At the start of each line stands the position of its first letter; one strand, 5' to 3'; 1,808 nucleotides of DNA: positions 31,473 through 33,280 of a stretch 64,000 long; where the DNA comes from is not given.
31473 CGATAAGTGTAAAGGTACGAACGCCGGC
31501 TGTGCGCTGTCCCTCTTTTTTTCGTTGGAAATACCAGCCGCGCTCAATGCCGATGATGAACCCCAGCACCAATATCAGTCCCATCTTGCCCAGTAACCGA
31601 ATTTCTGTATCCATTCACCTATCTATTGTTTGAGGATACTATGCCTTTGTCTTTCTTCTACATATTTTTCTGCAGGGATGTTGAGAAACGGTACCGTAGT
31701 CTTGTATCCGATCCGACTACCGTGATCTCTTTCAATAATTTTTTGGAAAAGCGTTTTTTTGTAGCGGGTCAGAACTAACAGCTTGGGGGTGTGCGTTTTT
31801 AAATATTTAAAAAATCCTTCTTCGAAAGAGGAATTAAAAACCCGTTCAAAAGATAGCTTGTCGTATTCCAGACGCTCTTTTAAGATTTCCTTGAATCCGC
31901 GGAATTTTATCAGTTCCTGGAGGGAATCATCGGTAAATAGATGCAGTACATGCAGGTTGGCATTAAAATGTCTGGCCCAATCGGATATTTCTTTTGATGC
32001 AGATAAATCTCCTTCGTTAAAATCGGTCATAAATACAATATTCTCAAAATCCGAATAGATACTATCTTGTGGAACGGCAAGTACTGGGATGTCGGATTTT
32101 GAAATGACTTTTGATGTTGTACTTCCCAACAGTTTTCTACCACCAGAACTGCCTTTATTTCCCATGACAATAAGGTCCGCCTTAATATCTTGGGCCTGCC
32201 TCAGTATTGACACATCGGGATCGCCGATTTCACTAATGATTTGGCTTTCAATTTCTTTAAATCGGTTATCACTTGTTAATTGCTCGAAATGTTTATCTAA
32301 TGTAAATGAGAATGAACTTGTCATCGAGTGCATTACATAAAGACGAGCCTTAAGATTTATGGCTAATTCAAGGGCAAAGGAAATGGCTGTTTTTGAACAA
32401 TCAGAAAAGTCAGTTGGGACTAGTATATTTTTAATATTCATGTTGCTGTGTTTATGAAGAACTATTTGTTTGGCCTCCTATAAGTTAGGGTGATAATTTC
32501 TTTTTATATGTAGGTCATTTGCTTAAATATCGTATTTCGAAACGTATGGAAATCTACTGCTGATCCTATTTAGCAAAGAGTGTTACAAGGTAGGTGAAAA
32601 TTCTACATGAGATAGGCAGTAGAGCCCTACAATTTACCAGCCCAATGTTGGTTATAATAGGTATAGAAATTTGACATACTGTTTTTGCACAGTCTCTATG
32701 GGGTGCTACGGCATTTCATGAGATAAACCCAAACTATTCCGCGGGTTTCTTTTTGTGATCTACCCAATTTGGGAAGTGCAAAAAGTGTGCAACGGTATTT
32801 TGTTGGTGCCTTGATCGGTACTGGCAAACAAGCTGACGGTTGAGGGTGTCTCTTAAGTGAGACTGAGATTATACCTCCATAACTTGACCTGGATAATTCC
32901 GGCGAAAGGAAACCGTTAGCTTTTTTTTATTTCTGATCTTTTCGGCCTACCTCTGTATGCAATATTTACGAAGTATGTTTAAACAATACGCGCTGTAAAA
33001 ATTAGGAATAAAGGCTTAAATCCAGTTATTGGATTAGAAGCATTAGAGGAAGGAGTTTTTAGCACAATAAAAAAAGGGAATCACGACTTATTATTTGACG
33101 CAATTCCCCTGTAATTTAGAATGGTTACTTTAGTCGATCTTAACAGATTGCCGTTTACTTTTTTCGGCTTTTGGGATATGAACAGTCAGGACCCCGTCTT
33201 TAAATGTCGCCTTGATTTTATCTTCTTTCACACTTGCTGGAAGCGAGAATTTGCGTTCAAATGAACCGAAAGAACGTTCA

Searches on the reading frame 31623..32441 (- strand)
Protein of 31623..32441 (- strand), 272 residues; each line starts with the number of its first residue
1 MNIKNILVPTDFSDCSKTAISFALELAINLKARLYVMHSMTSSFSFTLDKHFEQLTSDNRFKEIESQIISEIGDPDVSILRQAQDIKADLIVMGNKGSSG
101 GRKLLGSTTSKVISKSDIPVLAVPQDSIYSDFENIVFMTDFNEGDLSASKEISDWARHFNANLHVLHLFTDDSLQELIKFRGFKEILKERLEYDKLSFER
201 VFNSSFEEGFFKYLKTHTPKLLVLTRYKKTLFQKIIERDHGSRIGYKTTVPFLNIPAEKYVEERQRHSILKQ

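Call 7: search_protein_families(library=pfam, proteins=[window:31623-32441:-])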
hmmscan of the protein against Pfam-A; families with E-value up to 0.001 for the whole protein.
window:31623-32441:- (272 aa): 1 family
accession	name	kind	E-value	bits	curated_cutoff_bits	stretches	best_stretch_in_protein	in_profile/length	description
PF00582.32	Usp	-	2.4e-29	103.1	24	1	3-124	2-141/141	Universal stress protein family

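Call 32: find_homologous_proteins(query=window:31623-32441:-, max_evalue=1e-20)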
Query window:31623-32441:- (272 aa): 33 proteins with E <= 1e-20 among 801 candidates.
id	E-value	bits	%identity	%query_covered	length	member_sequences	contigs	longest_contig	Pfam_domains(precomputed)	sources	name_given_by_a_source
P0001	3.2e-173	592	100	100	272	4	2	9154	PF00582.33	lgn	-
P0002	2.1e-146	504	84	100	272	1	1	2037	PF00582.33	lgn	-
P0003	7.5e-137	473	78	100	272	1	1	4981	PF00582.33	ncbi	-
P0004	2.6e-126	438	71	100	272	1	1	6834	PF00582.33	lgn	-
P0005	4.2e-118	411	67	99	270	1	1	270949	PF00582.33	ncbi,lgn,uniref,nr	ncbi:Nucleotide-binding universal stress protein, UspA family [Fodinibius roseus]|uniref:Nucleotide-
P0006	4.5e-114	398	64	100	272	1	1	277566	PF00582.33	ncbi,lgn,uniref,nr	ncbi:universal stress protein [Fodinibius sediminis]|uniref:Nucleotide-binding universal stress prot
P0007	2.4e-112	393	64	96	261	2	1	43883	PF00582.33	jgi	-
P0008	4.2e-112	392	63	99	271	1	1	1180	PF00582.33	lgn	-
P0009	2.1e-111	390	63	100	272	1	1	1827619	PF00582.33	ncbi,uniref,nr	ncbi:universal stress protein [Aliifodinibius salicampi]|uniref:Universal stress protein n=1 Tax=Fod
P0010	5.5e-110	385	64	100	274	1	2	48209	PF00582.33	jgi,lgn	-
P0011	1.1e-109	384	63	100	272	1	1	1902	PF00582.33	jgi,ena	-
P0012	6.4e-105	368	61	96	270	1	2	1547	PF00582.33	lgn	-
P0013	2.3e-95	337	57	96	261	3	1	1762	PF00582.33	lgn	-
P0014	1.6e-94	334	55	96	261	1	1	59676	PF00582.33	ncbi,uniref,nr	ncbi:universal stress protein [Fodinibius halophilus]|uniref:Universal stress protein n=1 Tax=Fodini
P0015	3.6e-84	300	53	96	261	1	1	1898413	PF00582.33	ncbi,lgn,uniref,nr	ncbi:universal stress protein [Fodinibius saliphilus]|uniref:universal stress protein n=1 Tax=Fodini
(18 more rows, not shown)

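Call 33: find_encoding_contigs(protein=P0005, flank=10000, max_places=1)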
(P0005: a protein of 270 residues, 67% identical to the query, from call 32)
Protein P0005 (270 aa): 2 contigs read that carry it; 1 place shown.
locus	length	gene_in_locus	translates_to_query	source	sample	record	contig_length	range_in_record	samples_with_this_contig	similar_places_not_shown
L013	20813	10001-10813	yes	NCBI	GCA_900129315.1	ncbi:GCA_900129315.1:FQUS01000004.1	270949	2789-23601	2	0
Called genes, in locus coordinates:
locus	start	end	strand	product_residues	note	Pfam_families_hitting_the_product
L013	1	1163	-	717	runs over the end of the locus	PF03432:Relaxase, PF22863:TraI_middle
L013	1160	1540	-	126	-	PF21983:NikA-like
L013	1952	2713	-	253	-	-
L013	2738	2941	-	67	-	PF05930:Phage_AlpA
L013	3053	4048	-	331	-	-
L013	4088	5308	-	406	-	PF13356:Arm-DNA-bind_3, PF14659:Phage_int_SAM_3 (weak), PF22022:Phage_int_M, PF00589:Phage_integrase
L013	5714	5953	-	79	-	PF02661:Fic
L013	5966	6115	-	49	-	-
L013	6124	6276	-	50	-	-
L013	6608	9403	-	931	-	PF00330:Aconitase, PF00694:Aconitase_C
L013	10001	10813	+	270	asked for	PF00582:Usp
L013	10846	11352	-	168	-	-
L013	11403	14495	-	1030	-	PF00873:ACR_tran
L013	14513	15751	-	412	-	PF25917:BSH_RND (faint), PF25919:BSH_CusB, PF25973:BSH_CzcB, PF25893:HH_CzcB (weak), PF25967:RND-MFP_C (weak), PF25975:CzcB_C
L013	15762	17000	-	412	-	PF02321:OEP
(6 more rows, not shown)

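Call 34: find_encoding_contigs(protein=P0006, flank=10000, max_places=1)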
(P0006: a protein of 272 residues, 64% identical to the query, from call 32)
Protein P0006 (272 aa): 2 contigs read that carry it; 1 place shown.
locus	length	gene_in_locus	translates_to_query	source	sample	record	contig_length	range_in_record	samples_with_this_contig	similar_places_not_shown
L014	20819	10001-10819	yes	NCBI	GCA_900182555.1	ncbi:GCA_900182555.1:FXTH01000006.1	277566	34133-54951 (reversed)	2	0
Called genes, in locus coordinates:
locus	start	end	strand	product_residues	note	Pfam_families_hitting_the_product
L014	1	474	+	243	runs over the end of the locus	-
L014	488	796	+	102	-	-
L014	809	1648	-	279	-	PF03372:Exo_endo_phos (weak)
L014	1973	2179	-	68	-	-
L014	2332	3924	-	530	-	PF16371:MetallophosN, PF16370:MetallophosC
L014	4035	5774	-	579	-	PF14322:SusD-like_3 (weak), PF12771:SusD-like_2 (weak), PF07980:SusD_RagB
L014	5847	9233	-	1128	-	PF13620:CarboxypepD_reg, PF13715:CarbopepD_reg_2, PF07715:Plug, PF00593:TonB_dep_Rec_b-barrel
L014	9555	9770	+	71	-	-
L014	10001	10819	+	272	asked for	PF00582:Usp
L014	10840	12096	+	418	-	PF02308:MgtC, PF13194:DUF4010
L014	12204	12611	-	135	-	PF01258:zf-dskA_traR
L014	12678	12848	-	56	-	-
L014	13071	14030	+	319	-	PF01149:Fapy_DNA_glyco, PF06831:H2TH, PF06827:zf-FPG_IleRS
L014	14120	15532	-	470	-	PF14792:DNA_pol_B_palm (weak), PF14791:DNA_pol_B_thumb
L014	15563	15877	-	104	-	PF14716:HHH_8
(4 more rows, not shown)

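Call 35: find_encoding_contigs(protein=P0009, flank=10000, max_places=1)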
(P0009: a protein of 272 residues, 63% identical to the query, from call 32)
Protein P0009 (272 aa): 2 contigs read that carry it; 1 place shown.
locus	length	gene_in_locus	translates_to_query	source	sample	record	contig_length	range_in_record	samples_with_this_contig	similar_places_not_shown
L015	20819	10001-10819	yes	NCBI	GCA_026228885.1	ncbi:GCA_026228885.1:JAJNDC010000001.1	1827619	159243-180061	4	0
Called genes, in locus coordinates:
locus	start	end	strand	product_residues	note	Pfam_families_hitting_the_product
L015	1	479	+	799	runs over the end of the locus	PF01326:PPDK_N, PF00391:PEP-utilizers, PF02896:PEP-utilizers_C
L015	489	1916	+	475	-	PF02874:ATP-synt_ab_N, PF00006:ATP-synt_ab, PF22919:ATP-synt_VA_C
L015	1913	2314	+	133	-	PF02823:ATP-synt_DE_N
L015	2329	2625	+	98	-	PF09527:ATPase_gene1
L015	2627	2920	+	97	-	PF12966:AtpR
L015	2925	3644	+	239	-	PF00119:ATP-synt_A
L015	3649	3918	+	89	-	PF00137:ATP-synt_C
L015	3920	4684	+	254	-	PF00430:ATP-synt_B, PF00213:OSCP (weak)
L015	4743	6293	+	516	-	PF00006:ATP-synt_ab, PF00306:ATP-synt_ab_C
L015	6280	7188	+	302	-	PF00231:ATP-synt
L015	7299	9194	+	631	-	PF02705:K_trans, PF22776:K_trans_C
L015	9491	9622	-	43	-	-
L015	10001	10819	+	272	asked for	PF00582:Usp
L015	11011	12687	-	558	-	PF14537:Cytochrom_c3_2 (faint), PF14522:Cytochrome_C7 (faint), PF22113:Mtrc-MtrF_II-IV_dom (faint)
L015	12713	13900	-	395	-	PF00034:Cytochrom_C (weak), PF13442:Cytochrome_CBB3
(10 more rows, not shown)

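Call 39: find_encoding_contigs(protein=P0003, flank=10000, max_places=1)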
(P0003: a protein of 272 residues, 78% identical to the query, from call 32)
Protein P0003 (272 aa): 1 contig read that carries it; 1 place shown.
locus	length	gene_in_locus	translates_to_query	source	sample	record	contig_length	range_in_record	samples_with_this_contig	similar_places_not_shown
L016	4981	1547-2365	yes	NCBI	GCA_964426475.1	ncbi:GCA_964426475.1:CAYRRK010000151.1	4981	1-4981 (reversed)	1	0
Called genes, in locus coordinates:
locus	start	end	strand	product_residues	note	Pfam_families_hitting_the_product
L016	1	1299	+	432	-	?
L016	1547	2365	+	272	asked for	PF00582:Usp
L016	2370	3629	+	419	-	PF02308:MgtC, PF13194:DUF4010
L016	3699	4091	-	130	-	PF01258:zf-dskA_traR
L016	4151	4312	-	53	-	-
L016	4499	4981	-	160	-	?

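Call 40: find_encoding_contigs(protein=P0004, flank=10000, max_places=1)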
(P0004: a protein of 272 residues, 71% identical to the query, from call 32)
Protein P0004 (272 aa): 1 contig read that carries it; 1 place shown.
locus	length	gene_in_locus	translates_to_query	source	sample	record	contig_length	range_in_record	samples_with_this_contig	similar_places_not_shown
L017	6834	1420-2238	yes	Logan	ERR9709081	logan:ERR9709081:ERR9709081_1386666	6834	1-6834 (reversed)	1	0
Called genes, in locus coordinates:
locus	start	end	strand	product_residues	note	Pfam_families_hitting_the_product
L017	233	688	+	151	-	PF00011:HSP20, PF17886:ArsA_HSP20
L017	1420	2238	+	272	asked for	PF00582:Usp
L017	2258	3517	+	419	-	PF02308:MgtC, PF13194:DUF4010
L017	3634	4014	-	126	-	-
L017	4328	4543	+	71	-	-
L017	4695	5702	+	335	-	PF13793:Pribosyltran_N, PF00156:Pribosyltran, PF14572:Pribosyl_synth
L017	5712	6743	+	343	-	-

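Call 41: find_encoding_contigs(protein=P0002, flank=10000, max_places=1)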
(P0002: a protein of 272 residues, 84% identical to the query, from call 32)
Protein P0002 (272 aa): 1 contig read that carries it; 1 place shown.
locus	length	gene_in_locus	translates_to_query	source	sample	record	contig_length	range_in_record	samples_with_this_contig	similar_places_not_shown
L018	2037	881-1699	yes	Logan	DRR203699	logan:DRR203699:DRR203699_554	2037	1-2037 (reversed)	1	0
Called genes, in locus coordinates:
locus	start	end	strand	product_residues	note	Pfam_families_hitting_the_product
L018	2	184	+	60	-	?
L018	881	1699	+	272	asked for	PF00582:Usp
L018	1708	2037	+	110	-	?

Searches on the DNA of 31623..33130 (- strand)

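Call 9: search_rna_families(source=window, start=32440, end=33130, threshold=evalue, max_evalue=10)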
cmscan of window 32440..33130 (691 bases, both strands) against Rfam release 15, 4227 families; matches with E-value up to 10: 2.
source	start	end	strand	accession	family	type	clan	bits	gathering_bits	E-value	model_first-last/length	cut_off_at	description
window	32832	32927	+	RF00059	TPP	Cis-reg; riboswitch;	-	67.6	54.3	4.3e-13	1-105/105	no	TPP riboswitch aptamer (THI element)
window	32440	32534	+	RF02189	ST7-OT4_3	Gene; lncRNA;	-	10.7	50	5.4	201-302/302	5'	ST7 overlapping transcript 4 conserved region 3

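Call 36: search_rna_families(sources=[L013, L014, L015, L010, L011], threshold=gathering)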
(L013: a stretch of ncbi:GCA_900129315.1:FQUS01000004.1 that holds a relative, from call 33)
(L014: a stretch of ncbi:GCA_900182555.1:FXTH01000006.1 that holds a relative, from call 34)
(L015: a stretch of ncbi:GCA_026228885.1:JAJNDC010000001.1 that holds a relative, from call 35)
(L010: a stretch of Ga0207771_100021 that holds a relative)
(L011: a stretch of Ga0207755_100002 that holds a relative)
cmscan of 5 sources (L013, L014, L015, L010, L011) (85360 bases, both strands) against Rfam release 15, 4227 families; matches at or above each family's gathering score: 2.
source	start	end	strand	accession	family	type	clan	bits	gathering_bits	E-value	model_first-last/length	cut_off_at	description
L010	10702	10797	-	RF00059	TPP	Cis-reg; riboswitch;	-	62.9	54.3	7.4e-10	1-105/105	no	TPP riboswitch aptamer (THI element)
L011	5850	5945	-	RF00059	TPP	Cis-reg; riboswitch;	-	62.9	54.3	7.4e-10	1-105/105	no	TPP riboswitch aptamer (THI element)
